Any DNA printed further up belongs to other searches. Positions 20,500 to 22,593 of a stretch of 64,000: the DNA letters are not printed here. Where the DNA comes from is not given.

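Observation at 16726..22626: ABC ATPase fused to a predicted extracytoplasmic S15/CocE-NonD hydrolase, beside a kinase/regulator pair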

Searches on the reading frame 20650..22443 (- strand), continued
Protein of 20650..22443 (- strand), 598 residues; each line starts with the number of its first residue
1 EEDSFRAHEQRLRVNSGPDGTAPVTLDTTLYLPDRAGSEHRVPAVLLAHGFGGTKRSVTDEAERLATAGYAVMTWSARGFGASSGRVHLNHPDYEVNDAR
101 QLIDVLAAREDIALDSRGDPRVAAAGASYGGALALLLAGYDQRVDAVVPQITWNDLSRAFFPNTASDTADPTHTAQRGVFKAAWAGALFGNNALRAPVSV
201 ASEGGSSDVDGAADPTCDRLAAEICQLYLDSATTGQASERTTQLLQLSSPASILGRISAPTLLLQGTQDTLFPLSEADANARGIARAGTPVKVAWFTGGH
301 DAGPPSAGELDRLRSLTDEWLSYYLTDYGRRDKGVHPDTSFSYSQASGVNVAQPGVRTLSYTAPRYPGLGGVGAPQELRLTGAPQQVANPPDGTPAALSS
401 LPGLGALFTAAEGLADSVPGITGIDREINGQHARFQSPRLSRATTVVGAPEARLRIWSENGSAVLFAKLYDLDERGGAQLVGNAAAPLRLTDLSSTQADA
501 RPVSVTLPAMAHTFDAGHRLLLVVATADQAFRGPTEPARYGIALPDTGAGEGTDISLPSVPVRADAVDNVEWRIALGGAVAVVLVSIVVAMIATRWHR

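Call 58: find_homologous_proteins(query=P0127, max_evalue=1e-30)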
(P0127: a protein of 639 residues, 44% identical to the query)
Query P0127 (639 aa): 3274 proteins with E <= 1e-30 among 8000 candidates; the best 120 are listed.
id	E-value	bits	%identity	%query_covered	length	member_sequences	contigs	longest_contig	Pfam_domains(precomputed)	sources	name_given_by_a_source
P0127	0.0e+0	1395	100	100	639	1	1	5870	PF02129.25,PF00326.28,PF08530.17,PF12697.14,PF01738.25,PF00561.27,PF12146.16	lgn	-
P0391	2.1e-230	785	61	92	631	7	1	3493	PF02129.25,PF00326.28,PF12740.15,PF08530.17,PF12697.14,PF01738.25,PF00561.27,PF12146.16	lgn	-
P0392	3.7e-229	781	59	95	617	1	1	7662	PF02129.25,PF08530.17,PF12697.14,PF00561.27,PF12146.16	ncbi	-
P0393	3.5e-226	771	57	96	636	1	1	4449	PF02129.25,PF08530.17,PF00561.27,PF12146.16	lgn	-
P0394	3.7e-225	767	59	95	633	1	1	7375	PF02129.25,PF08530.17,PF12697.14,PF00561.27,PF12146.16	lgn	-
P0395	3.1e-220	751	60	89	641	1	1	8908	PF02129.25,PF00326.28,PF12740.15,PF08530.17,PF12697.14,PF01738.25,PF00561.27,PF12146.16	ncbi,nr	ncbi:MAG: alpha/beta fold hydrolase [Geodermatophilaceae bacterium]|nr:alpha/beta fold hydrolase [Ge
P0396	9.5e-220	749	57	95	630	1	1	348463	PF02129.25,PF08530.17,PF00561.27,PF12146.16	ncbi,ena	-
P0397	3.0e-219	748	62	87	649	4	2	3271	PF02129.25,PF08530.17,PF00561.27,PF12146.16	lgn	-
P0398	1.3e-218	746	58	96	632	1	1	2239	PF02129.25,PF08530.17,PF00561.27,PF12146.16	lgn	-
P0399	7.5e-218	743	59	91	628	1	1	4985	PF02129.25,PF08530.17,PF00561.27,PF12146.16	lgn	-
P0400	1.9e-216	739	63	84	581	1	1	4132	PF02129.25,PF00326.28,PF05448.19,PF08530.17,PF01738.25,PF00561.27,PF12146.16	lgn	-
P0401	7.0e-208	710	59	86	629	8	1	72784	PF02129.25,PF00326.28,PF05448.19,PF08530.17,PF12697.14,PF01738.25,PF00561.27,PF12146.16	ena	-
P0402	6.4e-207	707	56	91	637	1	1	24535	PF02129.25,PF08530.17,PF00561.27,PF12146.16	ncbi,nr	ncbi:MAG: alpha/beta fold hydrolase [Actinomycetota bacterium]|nr:alpha/beta fold hydrolase [Actinom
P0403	9.6e-205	700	57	93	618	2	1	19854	PF02129.25,PF00326.28,PF05448.19,PF08530.17,PF12697.14,PF00561.27,PF12146.16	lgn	-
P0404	1.8e-196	673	55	97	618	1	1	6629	PF02129.25,PF00326.28,PF05448.19,PF08530.17,PF12697.14,PF00561.27,PF12146.16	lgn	-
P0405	2.7e-188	646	51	91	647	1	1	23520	PF02129.25,PF00326.28,PF08530.17,PF01738.25,PF00561.27,PF12146.16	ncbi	ncbi:hypothetical protein BH20ACT5_BH20ACT5_07760 [soil metagenome]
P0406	1.7e-183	630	55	84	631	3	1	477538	PF02129.25,PF00326.28,PF12740.15,PF08530.17,PF01738.25,PF00561.27,PF12146.16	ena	-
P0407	1.2e-175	604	50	97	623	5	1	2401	PF02129.25,PF00326.28,PF08530.17,PF01738.25,PF00561.27,PF12146.16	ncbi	-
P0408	1.3e-172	594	55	84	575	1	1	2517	PF02129.25,PF00326.28,PF08530.17,PF01738.25,PF00561.27,PF12146.16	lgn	-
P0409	2.4e-172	593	51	92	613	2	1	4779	PF02129.25,PF00326.28,PF12740.15,PF08530.17,PF01738.25,PF00561.27,PF12146.16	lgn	-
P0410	2.5e-172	593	50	94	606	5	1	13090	PF02129.25,PF00326.28,PF12740.15,PF08530.17,PF01738.25,PF00561.27,PF12146.16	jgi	-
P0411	2.3e-171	590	51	93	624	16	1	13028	PF02129.25,PF00326.28,PF08530.17,PF01738.25,PF00561.27,PF12146.16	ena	-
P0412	7.7e-170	585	50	96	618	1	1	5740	PF02129.25,PF00326.28,PF12740.15,PF08530.17,PF12697.14,PF01738.25,PF00561.27,PF12146.16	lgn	-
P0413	3.1e-168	579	53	84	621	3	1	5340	PF02129.25,PF00326.28,PF08530.17,PF01738.25,PF00561.27,PF12146.16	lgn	-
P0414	3.3e-168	579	50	92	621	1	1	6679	PF02129.25,PF00326.28,PF12740.15,PF08530.17,PF01738.25,PF00561.27,PF12146.16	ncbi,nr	ncbi:MAG: alpha/beta fold hydrolase [Actinomycetota bacterium]|nr:alpha/beta fold hydrolase [Actinom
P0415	5.4e-167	575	49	96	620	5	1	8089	PF02129.25,PF00326.28,PF12740.15,PF08530.17,PF12697.14,PF01738.25,PF00561.27,PF12146.16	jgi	-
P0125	6.3e-167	575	52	85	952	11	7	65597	PF02129.25,PF00326.28,PF12740.15,PF08530.17,PF01738.25,PF00005.34,PF00561.27,PF12146.16,PF13304.13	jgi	-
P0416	1.2e-165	571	49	94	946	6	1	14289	PF02129.25,PF00326.28,PF12740.15,PF08530.17,PF01738.25,PF00005.34,PF00561.27,PF12146.16,PF13304.13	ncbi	ncbi:MAG: alpha/beta fold hydrolase [Geodermatophilaceae bacterium]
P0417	1.4e-165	571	51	86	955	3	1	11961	PF02129.25,PF00326.28,PF12740.15,PF08530.17,PF01738.25,PF00005.34,PF00561.27,PF12146.16,PF13304.13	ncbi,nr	ncbi:MAG: alpha/beta fold hydrolase [Geodermatophilaceae bacterium]|nr:alpha/beta fold hydrolase [Ge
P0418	3.7e-165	569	48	96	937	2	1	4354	PF02129.25,PF00326.28,PF12740.15,PF08530.17,PF01738.25,PF00005.34,PF00561.27,PF12146.16,PF13304.13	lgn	-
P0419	7.6e-165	568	51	86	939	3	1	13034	PF02129.25,PF00326.28,PF12740.15,PF08530.17,PF01738.25,PF00005.34,PF00561.27,PF12146.16,PF13304.13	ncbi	ncbi:MAG: alpha/beta fold hydrolase [Geodermatophilaceae bacterium]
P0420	1.5e-164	567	49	98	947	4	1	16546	PF02129.25,PF00326.28,PF12740.15,PF08530.17,PF01738.25,PF00005.34,PF00561.27,PF12146.16,PF13304.13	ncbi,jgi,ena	-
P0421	1.1e-162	561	50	88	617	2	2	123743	PF02129.25,PF00326.28,PF08530.17,PF12697.14,PF01738.25,PF00561.27,PF12146.16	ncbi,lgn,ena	-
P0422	4.9e-162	559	49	86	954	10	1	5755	PF02129.25,PF00326.28,PF08530.17,PF01738.25,PF00005.34,PF00561.27,PF12146.16,PF13304.13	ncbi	-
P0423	7.7e-157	542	49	94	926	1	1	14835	PF02129.25,PF00326.28,PF12740.15,PF08530.17,PF01738.25,PF00005.34,PF00561.27,PF12146.16,PF13304.13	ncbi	ncbi:CocE/NonD family hydrolase [soil metagenome]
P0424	1.4e-156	541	50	84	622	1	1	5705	PF02129.25,PF00326.28,PF12740.15,PF08530.17,PF01738.25,PF00561.27,PF12146.16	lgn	-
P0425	1.2e-155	538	49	93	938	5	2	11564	PF02129.25,PF00326.28,PF08530.17,PF01738.25,PF00005.34,PF00561.27,PF12146.16,PF13304.13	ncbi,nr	ncbi:MAG: alpha/beta fold hydrolase [Geodermatophilaceae bacterium]|nr:alpha/beta fold hydrolase [Ge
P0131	2.4e-154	533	52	84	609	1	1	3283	PF02129.25,PF00326.28,PF08530.17,PF01738.25,PF00561.27,PF12146.16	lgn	-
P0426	8.4e-152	525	53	83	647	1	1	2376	PF02129.25,PF00326.28,PF12740.15,PF08530.17,PF01738.25,PF00561.27,PF12146.16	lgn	-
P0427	1.3e-147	511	54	73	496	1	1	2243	PF02129.25,PF00326.28,PF08530.17,PF12697.14,PF01738.25,PF00561.27,PF12146.16,PF20434.6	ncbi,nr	ncbi:MAG: alpha/beta fold hydrolase, partial [Actinomycetota bacterium]|nr:alpha/beta fold hydrolase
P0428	8.7e-142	492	46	94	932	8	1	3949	PF02129.25,PF00326.28,PF12740.15,PF08530.17,PF01738.25,PF00005.34,PF00561.27,PF12146.16,PF13304.13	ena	-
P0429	1.7e-140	488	49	90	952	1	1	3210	PF02129.25,PF00326.28,PF08530.17,PF01738.25,PF00005.34,PF00561.27,PF12146.16,PF13304.13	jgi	jgi:ABC-2 type transport system ATP-binding protein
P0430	2.1e-140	487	45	90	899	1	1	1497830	PF12740.15,PF01738.25,PF00561.27,PF12146.16,PF13304.13,PF02129.25,PF00326.28,PF05448.19,PF08530.17,PF12697.14,PF00005.34,PF20434.6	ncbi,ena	-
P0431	8.2e-140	485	45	89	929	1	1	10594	PF02129.25,PF00326.28,PF12740.15,PF08530.17,PF01738.25,PF00005.34,PF00561.27,PF12146.16,PF13304.13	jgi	jgi:ABC-2 type transport system ATP-binding protein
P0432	2.0e-139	484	47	95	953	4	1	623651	PF02129.25,PF00326.28,PF12740.15,PF08530.17,PF01738.25,PF00005.34,PF00561.27,PF12146.16,PF13304.13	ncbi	ncbi:alpha/beta fold hydrolase [Modestobacter sp. SYSU DS0290]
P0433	2.6e-139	484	47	84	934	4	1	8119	PF02129.25,PF00326.28,PF12740.15,PF08530.17,PF01738.25,PF00005.34,PF00561.27,PF12146.16,PF13304.13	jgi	-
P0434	2.7e-139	484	48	85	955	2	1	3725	PF02129.25,PF00326.28,PF08530.17,PF01738.25,PF00005.34,PF00561.27,PF12146.16,PF13304.13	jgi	jgi:ABC-2 type transport system ATP-binding protein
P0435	3.2e-139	484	46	55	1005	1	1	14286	PF02129.25,PF00326.28,PF12740.15,PF08530.17,PF01738.25,PF00005.34,PF00561.27,PF12146.16,PF13304.13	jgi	jgi:ABC-2 type transport system ATP-binding protein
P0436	8.6e-139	482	48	88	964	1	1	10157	PF02129.25,PF00326.28,PF12740.15,PF08530.17,PF01738.25,PF00005.34,PF00561.27,PF12146.16,PF13304.13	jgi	-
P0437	9.7e-139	482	45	93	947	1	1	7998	PF02129.25,PF00326.28,PF12740.15,PF08530.17,PF01738.25,PF00005.34,PF00561.27,PF12146.16,PF13304.13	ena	-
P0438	1.5e-138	481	48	85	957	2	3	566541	PF02129.25,PF00326.28,PF12740.15,PF08530.17,PF01738.25,PF00005.34,PF00561.27,PF12146.16,PF13304.13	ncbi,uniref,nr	ncbi:alpha/beta fold hydrolase [Modestobacter sp. I12A-02628]|uniref:Alpha/beta fold hydrolase n=1 T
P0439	3.1e-138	480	48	86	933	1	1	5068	PF02129.25,PF00326.28,PF08530.17,PF01738.25,PF00005.34,PF00561.27,PF12146.16,PF13304.13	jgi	jgi:ABC-2 type transport system ATP-binding protein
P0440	5.9e-138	479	45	93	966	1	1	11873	PF02129.25,PF08530.17,PF01738.25,PF00005.34,PF00561.27,PF12146.16,PF13304.13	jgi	jgi:ABC-2 type transport system ATP-binding protein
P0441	8.9e-138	479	48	86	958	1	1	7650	PF02129.25,PF12740.15,PF08530.17,PF01738.25,PF00005.34,PF00561.27,PF12146.16,PF13304.13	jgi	jgi:ABC-2 type transport system ATP-binding protein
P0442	9.5e-138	479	45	88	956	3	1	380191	PF02129.25,PF00326.28,PF12740.15,PF08530.17,PF01738.25,PF00005.34,PF00561.27,PF12146.16,PF13304.13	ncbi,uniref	ncbi:alpha/beta fold hydrolase [Plantactinospora sp. B5E13]|uniref:alpha/beta fold hydrolase n=1 Tax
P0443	1.3e-137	478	46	87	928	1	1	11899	PF02129.25,PF00326.28,PF08530.17,PF01738.25,PF00005.34,PF00561.27,PF12146.16,PF13304.13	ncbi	-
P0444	1.5e-137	478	47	84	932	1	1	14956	PF02129.25,PF00326.28,PF12740.15,PF08530.17,PF01738.25,PF00005.34,PF00561.27,PF12146.16,PF13304.13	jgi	jgi:ABC-2 type transport system ATP-binding protein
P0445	1.5e-137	478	46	84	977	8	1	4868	PF02129.25,PF00326.28,PF12740.15,PF08530.17,PF01738.25,PF00005.34,PF00561.27,PF12146.16,PF13304.13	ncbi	-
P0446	1.6e-137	478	46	85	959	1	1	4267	PF02129.25,PF00326.28,PF12740.15,PF08530.17,PF01738.25,PF00005.34,PF00561.27,PF12146.16,PF13304.13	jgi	jgi:ABC-2 type transport system ATP-binding protein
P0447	3.4e-137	477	46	92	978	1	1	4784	PF02129.25,PF00326.28,PF05448.19,PF08530.17,PF01738.25,PF00005.34,PF00561.27,PF12146.16,PF13304.13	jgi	jgi:ABC-2 type transport system ATP-binding protein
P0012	3.5e-137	477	44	96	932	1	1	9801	PF02129.25,PF00326.28,PF12740.15,PF08530.17,PF01738.25,PF00005.34,PF00561.27,PF12146.16,PF13304.13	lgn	-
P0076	3.5e-137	477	46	89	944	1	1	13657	PF02129.25,PF00326.28,PF08530.17,PF01738.25,PF00005.34,PF00561.27,PF12146.16,PF13304.13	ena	-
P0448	3.8e-137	477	44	85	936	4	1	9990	PF02129.25,PF00326.28,PF12740.15,PF08530.17,PF01738.25,PF00005.34,PF00561.27,PF12146.16,PF13304.13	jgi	jgi:ABC-2 type transport system ATP-binding protein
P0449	4.0e-137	477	49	82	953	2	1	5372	PF02129.25,PF00326.28,PF12740.15,PF08530.17,PF01738.25,PF00005.34,PF00561.27,PF12146.16,PF13304.13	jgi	jgi:ABC-2 type transport system ATP-binding protein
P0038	5.9e-137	476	44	90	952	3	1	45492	PF02129.25,PF00326.28,PF08530.17,PF01738.25,PF00005.34,PF00561.27,PF12146.16,PF13304.13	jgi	jgi:ABC-2 type transport system ATP-binding protein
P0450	6.0e-137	476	48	85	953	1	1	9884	PF02129.25,PF00326.28,PF08530.17,PF01738.25,PF00005.34,PF00561.27,PF12146.16,PF13304.13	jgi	jgi:ABC-2 type transport system ATP-binding protein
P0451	6.2e-137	476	49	84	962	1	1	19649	PF02129.25,PF00326.28,PF08530.17,PF01738.25,PF00005.34,PF00561.27,PF12146.16,PF13304.13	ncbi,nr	ncbi:MAG TPA: alpha/beta fold hydrolase [Mycobacteriales bacterium]|nr:alpha/beta fold hydrolase [My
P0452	6.4e-137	476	46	94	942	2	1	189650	PF02129.25,PF00326.28,PF08530.17,PF12697.14,PF01738.25,PF00005.34,PF00561.27,PF12146.16,PF13304.13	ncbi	ncbi:alpha/beta fold hydrolase [Luedemannella helvata]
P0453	6.7e-137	476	46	85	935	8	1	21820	PF02129.25,PF00326.28,PF12740.15,PF08530.17,PF01738.25,PF00005.34,PF00561.27,PF12146.16,PF13304.13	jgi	-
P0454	1.2e-136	475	46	89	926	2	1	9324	PF02129.25,PF00326.28,PF12740.15,PF08530.17,PF01738.25,PF00005.34,PF00561.27,PF12146.16,PF13304.13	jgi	jgi:ABC-2 type transport system ATP-binding protein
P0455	1.9e-136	474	47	88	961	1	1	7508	PF02129.25,PF00326.28,PF08530.17,PF01738.25,PF00005.34,PF00561.27,PF12146.16,PF13304.13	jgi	jgi:ABC-2 type transport system ATP-binding protein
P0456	2.0e-136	474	48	87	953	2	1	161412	PF02129.25,PF00326.28,PF08530.17,PF01738.25,PF00005.34,PF00561.27,PF12146.16,PF13304.13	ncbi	-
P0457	2.2e-136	474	46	93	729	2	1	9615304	PF02129.25,PF00326.28,PF12740.15,PF05448.19,PF08530.17,PF01738.25,PF00005.34,PF00561.27,PF12146.16,PF20434.6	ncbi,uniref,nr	ncbi:hypothetical protein Prum_046070 [Phytohabitans rumicis]|uniref:Xaa-Pro dipeptidyl-peptidase C-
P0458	2.2e-136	474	44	92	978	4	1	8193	PF02129.25,PF00326.28,PF05448.19,PF08530.17,PF01738.25,PF00005.34,PF00561.27,PF12146.16,PF13304.13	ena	-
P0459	2.3e-136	474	48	84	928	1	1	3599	PF02129.25,PF00326.28,PF08530.17,PF01738.25,PF00005.34,PF00561.27,PF12146.16,PF13304.13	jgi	jgi:ABC-2 type transport system ATP-binding protein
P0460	2.7e-136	474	48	86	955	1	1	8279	PF02129.25,PF00326.28,PF08530.17,PF01738.25,PF00005.34,PF00561.27,PF12146.16,PF13304.13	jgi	jgi:ABC-2 type transport system ATP-binding protein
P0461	3.0e-136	474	45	97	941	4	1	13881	PF02129.25,PF00326.28,PF08530.17,PF12697.14,PF01738.25,PF00005.34,PF00561.27,PF12146.16,PF13304.13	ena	-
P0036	3.3e-136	474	44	90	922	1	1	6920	PF02129.25,PF00326.28,PF08530.17,PF01738.25,PF00005.34,PF00561.27,PF12146.16,PF20434.6,PF13304.13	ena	-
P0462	3.7e-136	473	47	86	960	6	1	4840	PF02129.25,PF00326.28,PF08530.17,PF01738.25,PF00005.34,PF00561.27,PF12146.16,PF13304.13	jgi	jgi:ABC-2 type transport system ATP-binding protein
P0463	4.2e-136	473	48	83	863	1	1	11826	PF02129.25,PF00326.28,PF05448.19,PF08530.17,PF01738.25,PF00005.34,PF00561.27,PF12146.16,PF13304.13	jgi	jgi:ABC-2 type transport system ATP-binding protein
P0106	4.5e-136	473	44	84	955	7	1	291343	PF02129.25,PF00326.28,PF12740.15,PF05448.19,PF08530.17,PF01738.25,PF00005.34,PF00561.27,PF12146.16,PF20434.6,PF13304.13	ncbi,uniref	ncbi:alpha/beta fold hydrolase [Micromonospora avicenniae]|uniref:alpha/beta fold hydrolase n=1 Tax=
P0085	4.6e-136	473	45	90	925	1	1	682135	PF02129.25,PF00326.28,PF12740.15,PF08530.17,PF01738.25,PF00005.34,PF00561.27,PF12146.16,PF13304.13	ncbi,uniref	ncbi:alpha/beta fold hydrolase [Asanoa sp. NPDC049573]|uniref:alpha/beta fold hydrolase n=1 Tax=Asan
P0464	4.8e-136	473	45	93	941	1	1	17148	PF02129.25,PF00326.28,PF12740.15,PF08530.17,PF01738.25,PF00005.34,PF00561.27,PF12146.16,PF13304.13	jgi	jgi:ABC-2 type transport system ATP-binding protein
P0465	5.0e-136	473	47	85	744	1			PF02129.25,PF00326.28,PF12740.15,PF08530.17,PF01738.25,PF00005.34,PF00561.27,PF12146.16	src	-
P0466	6.0e-136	473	46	84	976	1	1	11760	PF02129.25,PF00326.28,PF05448.19,PF08530.17,PF01738.25,PF00005.34,PF00561.27,PF12146.16,PF13304.13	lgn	-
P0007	9.0e-136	472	45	89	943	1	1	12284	PF02129.25,PF00326.28,PF05448.19,PF08530.17,PF01738.25,PF00005.34,PF00561.27,PF12146.16,PF13304.13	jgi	jgi:ABC-2 type transport system ATP-binding protein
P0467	1.0e-135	472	44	84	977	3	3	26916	PF02129.25,PF12740.15,PF08530.17,PF01738.25,PF00005.34,PF00561.27,PF12146.16,PF13304.13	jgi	jgi:ABC-2 type transport system ATP-binding protein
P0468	1.0e-135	472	44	96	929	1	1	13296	PF02129.25,PF00326.28,PF08530.17,PF01738.25,PF00005.34,PF00561.27,PF12146.16,PF13304.13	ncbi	ncbi:MAG: type transport system ATP-binding protein [Micromonosporaceae bacterium]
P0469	1.1e-135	472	48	87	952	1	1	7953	PF02129.25,PF00326.28,PF12740.15,PF08530.17,PF01738.25,PF00005.34,PF00561.27,PF12146.16,PF13304.13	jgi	jgi:ABC-2 type transport system ATP-binding protein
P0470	1.1e-135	472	47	83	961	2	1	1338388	PF02129.25,PF00326.28,PF12740.15,PF05448.19,PF08530.17,PF01738.25,PF00005.34,PF00561.27,PF12146.16,PF13304.13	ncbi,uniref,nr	ncbi:alpha/beta fold hydrolase [Blastococcus sp. TBT05-19]|uniref:alpha/beta fold hydrolase n=1 Tax=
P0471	1.3e-135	472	48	81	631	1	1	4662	PF02129.25,PF00326.28,PF12740.15,PF08530.17,PF01738.25,PF00561.27,PF12146.16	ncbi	ncbi:MAG TPA: alpha/beta fold hydrolase, partial [Mycobacteriales bacterium]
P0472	1.5e-135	471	48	87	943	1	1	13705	PF02129.25,PF00326.28,PF12740.15,PF05448.19,PF08530.17,PF01738.25,PF00005.34,PF00561.27,PF12146.16,PF13304.13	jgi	jgi:ABC-2 type transport system ATP-binding protein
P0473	1.5e-135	471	47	84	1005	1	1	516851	PF02129.25,PF00326.28,PF12740.15,PF08530.17,PF01738.25,PF00005.34,PF00561.27,PF12146.16,PF13304.13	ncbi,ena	-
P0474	1.7e-135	471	47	86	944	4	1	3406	PF02129.25,PF00326.28,PF12740.15,PF08530.17,PF01738.25,PF00005.34,PF00561.27,PF12146.16,PF13304.13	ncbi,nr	ncbi:MAG: type transport system ATP-binding protein [Microbacteriaceae bacterium]|nr:type transport 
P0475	3.1e-135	470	45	89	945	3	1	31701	PF02129.25,PF00326.28,PF12740.15,PF08530.17,PF00005.34,PF00561.27,PF12146.16,PF13304.13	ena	-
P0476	3.1e-135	470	48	83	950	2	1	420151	PF02129.25,PF12740.15,PF08530.17,PF01738.25,PF00005.34,PF00561.27,PF12146.16,PF13304.13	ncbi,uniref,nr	ncbi:alpha/beta fold hydrolase [Geodermatophilus ruber]|uniref:alpha/beta fold hydrolase n=1 Tax=Geo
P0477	3.8e-135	470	47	86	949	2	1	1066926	PF02129.25,PF12740.15,PF08530.17,PF01738.25,PF00005.34,PF00561.27,PF12146.16,PF13304.13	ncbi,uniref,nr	ncbi:alpha/beta fold hydrolase [Klenkia marina]|uniref:alpha/beta fold hydrolase n=1 Tax=Klenkia mar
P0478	4.0e-135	470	48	84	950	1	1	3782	PF02129.25,PF00326.28,PF12740.15,PF08530.17,PF01738.25,PF00005.34,PF00561.27,PF12146.16,PF13304.13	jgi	jgi:ABC-2 type transport system ATP-binding protein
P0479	4.4e-135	470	44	87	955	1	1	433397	PF02129.25,PF00326.28,PF12740.15,PF08530.17,PF01738.25,PF00005.34,PF00561.27,PF12146.16,PF13304.13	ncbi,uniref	ncbi:alpha/beta fold hydrolase [Micromonospora sp. BQ11]|uniref:alpha/beta fold hydrolase n=1 Tax=Mi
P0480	4.5e-135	470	44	91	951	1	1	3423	PF02129.25,PF12740.15,PF08530.17,PF01738.25,PF00005.34,PF00561.27,PF12146.16,PF13304.13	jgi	jgi:ABC-2 type transport system ATP-binding protein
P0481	5.1e-135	470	45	87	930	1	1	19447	PF02129.25,PF00326.28,PF12740.15,PF08530.17,PF01738.25,PF00005.34,PF00561.27,PF12146.16,PF13304.13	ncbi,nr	ncbi:MAG: ABC transporter ATP-binding protein [Actinobacteria bacterium 13_2_20CM_2_72_6]|nr:MAG: AB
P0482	5.1e-135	470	48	85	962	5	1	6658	PF02129.25,PF00326.28,PF12740.15,PF05448.19,PF08530.17,PF01738.25,PF00005.34,PF00561.27,PF12146.16,PF13304.13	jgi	jgi:ABC-2 type transport system ATP-binding protein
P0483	5.3e-135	470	46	84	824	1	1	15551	PF02129.25,PF00326.28,PF05448.19,PF08530.17,PF01738.25,PF00005.34,PF00561.27,PF12146.16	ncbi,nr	ncbi:MAG TPA: alpha/beta fold hydrolase, partial [Geodermatophilus sp.]|nr:alpha/beta fold hydrolase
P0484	5.5e-135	470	45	81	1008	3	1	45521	PF02129.25,PF00326.28,PF12740.15,PF08530.17,PF01738.25,PF00005.34,PF00561.27,PF12146.16,PF13304.13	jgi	-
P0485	6.0e-135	469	44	92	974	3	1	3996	PF02129.25,PF05448.19,PF08530.17,PF01738.25,PF00005.34,PF00561.27,PF12146.16,PF13304.13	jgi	jgi:ABC-2 type transport system ATP-binding protein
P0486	6.1e-135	469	47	89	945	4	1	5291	PF02129.25,PF00326.28,PF12740.15,PF08530.17,PF01738.25,PF00005.34,PF00561.27,PF12146.16,PF13304.13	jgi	jgi:ABC-2 type transport system ATP-binding protein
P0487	6.6e-135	469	46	84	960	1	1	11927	PF02129.25,PF00326.28,PF08530.17,PF01738.25,PF00005.34,PF00561.27,PF12146.16,PF13304.13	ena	-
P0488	7.1e-135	469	49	86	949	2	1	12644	PF02129.25,PF00326.28,PF12740.15,PF08530.17,PF01738.25,PF00005.34,PF00561.27,PF12146.16,PF13304.13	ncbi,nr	ncbi:MAG TPA: alpha/beta fold hydrolase [Modestobacter sp.]|nr:alpha/beta fold hydrolase [Modestobac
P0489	8.3e-135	469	47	84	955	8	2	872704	PF02129.25,PF12740.15,PF08530.17,PF01738.25,PF00005.34,PF00561.27,PF12146.16,PF13304.13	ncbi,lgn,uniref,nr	ncbi:alpha/beta fold hydrolase [Klenkia taihuensis]|uniref:ABC-2 type transport system ATP-binding p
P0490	8.8e-135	469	45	94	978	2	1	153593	PF02129.25,PF00326.28,PF08530.17,PF01738.25,PF00005.34,PF00561.27,PF12146.16,PF13304.13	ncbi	ncbi:alpha/beta fold hydrolase [Geodermatophilus sp. SYSU D01045]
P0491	9.1e-135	469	47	88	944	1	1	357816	PF02129.25,PF00326.28,PF08530.17,PF01738.25,PF00005.34,PF00561.27,PF12146.16,PF13304.13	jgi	jgi:ABC-2 type transport system ATP-binding protein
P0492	9.2e-135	469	48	84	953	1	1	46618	PF02129.25,PF00326.28,PF08530.17,PF01738.25,PF00005.34,PF00561.27,PF12146.16,PF13304.13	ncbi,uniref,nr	ncbi:alpha/beta fold hydrolase [Modestobacter excelsi]|uniref:alpha/beta fold hydrolase n=1 Tax=Mode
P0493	9.7e-135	469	47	81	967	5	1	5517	PF02129.25,PF00326.28,PF12740.15,PF08530.17,PF01738.25,PF00005.34,PF00561.27,PF12146.16,PF13304.13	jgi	jgi:ABC-2 type transport system ATP-binding protein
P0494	1.3e-134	468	46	84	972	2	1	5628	PF02129.25,PF00326.28,PF05448.19,PF08530.17,PF01738.25,PF00005.34,PF00561.27,PF12146.16,PF13304.13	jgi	jgi:ABC-2 type transport system ATP-binding protein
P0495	1.5e-134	468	47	83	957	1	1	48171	PF02129.25,PF12740.15,PF05448.19,PF08530.17,PF01738.25,PF00005.34,PF00561.27,PF12146.16,PF13304.13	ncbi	-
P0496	1.5e-134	468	45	90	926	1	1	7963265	PF02129.25,PF00326.28,PF12740.15,PF08530.17,PF01738.25,PF00005.34,PF00561.27,PF12146.16,PF13304.13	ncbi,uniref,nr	ncbi:alpha/beta fold hydrolase [Asanoa sp. WMMD1127]|uniref:alpha/beta fold hydrolase n=1 Tax=Asanoa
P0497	1.6e-134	468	47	85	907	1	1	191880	PF02129.25,PF00326.28,PF12740.15,PF08530.17,PF01738.25,PF00005.34,PF00561.27,PF12146.16,PF20434.6,PF13304.13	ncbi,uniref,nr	ncbi:alpha/beta fold hydrolase [Phytohabitans sp. ZYX-F-186]|uniref:Alpha/beta fold hydrolase n=1 Ta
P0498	1.6e-134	468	49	81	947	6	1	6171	PF02129.25,PF12740.15,PF08530.17,PF01738.25,PF00005.34,PF00561.27,PF12146.16,PF13304.13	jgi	jgi:ABC-2 type transport system ATP-binding protein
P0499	1.7e-134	468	44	85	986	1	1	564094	PF02129.25,PF00326.28,PF12740.15,PF08530.17,PF01738.25,PF00005.34,PF00561.27,PF12146.16,PF13304.13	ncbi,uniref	ncbi:alpha/beta fold hydrolase [Plantactinospora sp. CA-290183]|uniref:alpha/beta fold hydrolase n=1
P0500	1.7e-134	468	48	88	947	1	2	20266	PF02129.25,PF00326.28,PF05448.19,PF08530.17,PF01738.25,PF00005.34,PF00561.27,PF12146.16,PF13304.13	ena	-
